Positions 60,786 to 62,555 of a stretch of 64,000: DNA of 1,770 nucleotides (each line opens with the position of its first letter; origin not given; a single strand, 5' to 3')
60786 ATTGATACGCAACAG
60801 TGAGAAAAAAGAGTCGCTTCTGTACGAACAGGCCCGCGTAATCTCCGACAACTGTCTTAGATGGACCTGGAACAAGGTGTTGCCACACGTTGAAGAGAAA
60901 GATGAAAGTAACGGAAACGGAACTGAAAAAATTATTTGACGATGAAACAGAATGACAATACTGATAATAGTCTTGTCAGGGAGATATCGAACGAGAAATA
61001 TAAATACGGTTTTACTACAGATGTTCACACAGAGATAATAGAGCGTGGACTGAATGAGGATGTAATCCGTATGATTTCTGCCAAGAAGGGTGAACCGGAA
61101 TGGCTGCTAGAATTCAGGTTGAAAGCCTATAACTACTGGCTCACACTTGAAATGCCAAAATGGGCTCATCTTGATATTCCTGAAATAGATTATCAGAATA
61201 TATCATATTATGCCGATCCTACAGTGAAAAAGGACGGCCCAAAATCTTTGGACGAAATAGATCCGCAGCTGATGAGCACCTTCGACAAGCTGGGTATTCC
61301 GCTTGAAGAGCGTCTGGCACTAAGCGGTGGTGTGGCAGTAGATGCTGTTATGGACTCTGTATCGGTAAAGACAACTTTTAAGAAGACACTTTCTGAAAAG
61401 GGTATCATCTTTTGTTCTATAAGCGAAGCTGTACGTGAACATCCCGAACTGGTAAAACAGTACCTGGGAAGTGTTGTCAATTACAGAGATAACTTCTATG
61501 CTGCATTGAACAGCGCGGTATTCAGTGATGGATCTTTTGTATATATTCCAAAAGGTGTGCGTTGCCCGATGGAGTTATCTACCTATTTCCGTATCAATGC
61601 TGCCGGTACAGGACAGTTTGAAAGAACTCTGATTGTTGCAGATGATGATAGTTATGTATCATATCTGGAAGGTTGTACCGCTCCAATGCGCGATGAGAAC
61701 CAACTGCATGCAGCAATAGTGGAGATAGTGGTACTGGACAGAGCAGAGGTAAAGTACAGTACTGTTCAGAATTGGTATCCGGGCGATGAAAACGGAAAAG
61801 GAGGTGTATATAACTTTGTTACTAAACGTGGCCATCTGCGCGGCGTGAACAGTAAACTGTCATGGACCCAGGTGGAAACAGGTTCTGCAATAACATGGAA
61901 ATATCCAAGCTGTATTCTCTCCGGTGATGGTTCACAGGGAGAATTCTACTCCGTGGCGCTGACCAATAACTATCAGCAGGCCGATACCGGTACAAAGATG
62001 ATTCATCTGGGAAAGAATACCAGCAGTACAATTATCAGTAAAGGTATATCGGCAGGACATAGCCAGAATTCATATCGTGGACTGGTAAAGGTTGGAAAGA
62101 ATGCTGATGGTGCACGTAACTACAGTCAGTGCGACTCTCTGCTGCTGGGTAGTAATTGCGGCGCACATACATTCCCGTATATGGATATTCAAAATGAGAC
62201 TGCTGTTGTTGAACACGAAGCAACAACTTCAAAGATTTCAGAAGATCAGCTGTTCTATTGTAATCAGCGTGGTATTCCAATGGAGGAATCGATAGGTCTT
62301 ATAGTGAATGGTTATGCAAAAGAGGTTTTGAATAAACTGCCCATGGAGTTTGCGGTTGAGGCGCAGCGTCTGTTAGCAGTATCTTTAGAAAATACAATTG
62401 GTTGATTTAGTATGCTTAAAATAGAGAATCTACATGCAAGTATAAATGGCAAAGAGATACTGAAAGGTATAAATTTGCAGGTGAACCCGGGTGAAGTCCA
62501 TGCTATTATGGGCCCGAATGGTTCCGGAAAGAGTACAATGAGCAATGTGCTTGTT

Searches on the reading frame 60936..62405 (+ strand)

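Call 68: search_protein_families(library=pfam, proteins=[window:60936-62405:+], max_evalue=0.001)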
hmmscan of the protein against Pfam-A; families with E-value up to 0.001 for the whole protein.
window:60936-62405:+ (489 aa): 2 families
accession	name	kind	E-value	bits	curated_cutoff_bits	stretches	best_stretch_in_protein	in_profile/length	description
PF01458.23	SUFBD_core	-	8.1e-78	261.5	27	1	218-459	1-231/232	SUF system FeS cluster assembly, SufBD core domain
PF19295.5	SufBD_N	-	4.3e-12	46.5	23.5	1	140-210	97-166/172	SufBD protein N-terminal region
